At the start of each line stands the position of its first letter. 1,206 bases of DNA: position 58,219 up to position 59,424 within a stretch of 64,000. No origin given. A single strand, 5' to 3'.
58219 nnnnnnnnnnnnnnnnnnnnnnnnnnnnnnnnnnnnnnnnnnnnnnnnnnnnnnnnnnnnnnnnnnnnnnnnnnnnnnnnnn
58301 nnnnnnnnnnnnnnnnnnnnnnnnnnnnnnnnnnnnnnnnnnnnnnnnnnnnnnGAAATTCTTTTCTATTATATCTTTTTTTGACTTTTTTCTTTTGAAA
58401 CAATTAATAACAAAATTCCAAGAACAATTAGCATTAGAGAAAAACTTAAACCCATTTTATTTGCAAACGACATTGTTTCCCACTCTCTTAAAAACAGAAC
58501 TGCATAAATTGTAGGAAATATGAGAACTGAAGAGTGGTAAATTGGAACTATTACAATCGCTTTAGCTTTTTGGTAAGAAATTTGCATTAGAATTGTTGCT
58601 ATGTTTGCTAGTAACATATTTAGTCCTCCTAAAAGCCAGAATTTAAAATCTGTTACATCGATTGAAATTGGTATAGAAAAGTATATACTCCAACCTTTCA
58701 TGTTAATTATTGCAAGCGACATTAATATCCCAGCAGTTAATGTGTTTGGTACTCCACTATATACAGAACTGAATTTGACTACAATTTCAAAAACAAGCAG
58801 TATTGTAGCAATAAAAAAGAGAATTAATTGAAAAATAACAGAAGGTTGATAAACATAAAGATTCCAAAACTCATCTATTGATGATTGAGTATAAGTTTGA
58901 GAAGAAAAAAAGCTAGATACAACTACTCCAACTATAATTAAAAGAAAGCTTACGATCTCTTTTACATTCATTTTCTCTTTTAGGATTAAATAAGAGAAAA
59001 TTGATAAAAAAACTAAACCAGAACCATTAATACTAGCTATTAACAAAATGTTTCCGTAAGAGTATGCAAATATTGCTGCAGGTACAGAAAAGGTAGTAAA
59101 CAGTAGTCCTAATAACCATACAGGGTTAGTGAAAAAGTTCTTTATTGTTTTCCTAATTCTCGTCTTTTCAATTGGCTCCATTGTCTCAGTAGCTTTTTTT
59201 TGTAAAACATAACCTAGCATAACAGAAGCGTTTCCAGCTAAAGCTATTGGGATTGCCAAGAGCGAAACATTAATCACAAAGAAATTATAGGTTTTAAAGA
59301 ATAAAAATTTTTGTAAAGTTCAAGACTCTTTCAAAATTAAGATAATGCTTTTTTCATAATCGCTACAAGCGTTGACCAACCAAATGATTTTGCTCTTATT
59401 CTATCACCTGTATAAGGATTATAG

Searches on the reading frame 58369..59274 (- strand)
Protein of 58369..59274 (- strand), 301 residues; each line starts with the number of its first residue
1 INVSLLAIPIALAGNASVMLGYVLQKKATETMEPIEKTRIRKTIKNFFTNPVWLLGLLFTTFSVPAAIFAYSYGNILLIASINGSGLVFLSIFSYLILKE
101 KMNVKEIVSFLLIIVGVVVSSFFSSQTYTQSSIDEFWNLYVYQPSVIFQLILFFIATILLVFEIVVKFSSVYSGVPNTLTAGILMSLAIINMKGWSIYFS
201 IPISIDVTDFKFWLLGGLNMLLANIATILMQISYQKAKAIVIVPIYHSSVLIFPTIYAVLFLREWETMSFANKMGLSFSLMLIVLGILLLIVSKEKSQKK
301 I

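Call 20: search_protein_families(library=pfam, proteins=[window:58369-59274:-], max_evalue=0.01)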
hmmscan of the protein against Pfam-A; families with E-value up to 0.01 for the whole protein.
window:58369-59274:- (301 aa): 2 families
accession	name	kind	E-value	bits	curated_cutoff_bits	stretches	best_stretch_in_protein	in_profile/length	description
PF05653.20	Mg_trans_NIPA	-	3.1e-17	63.1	26.2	1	9-295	8-294/295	Magnesium transporter NIPA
PF00892.27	EamA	-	0.00018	22.2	28.2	1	53-121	66-134/135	EamA-like transporter family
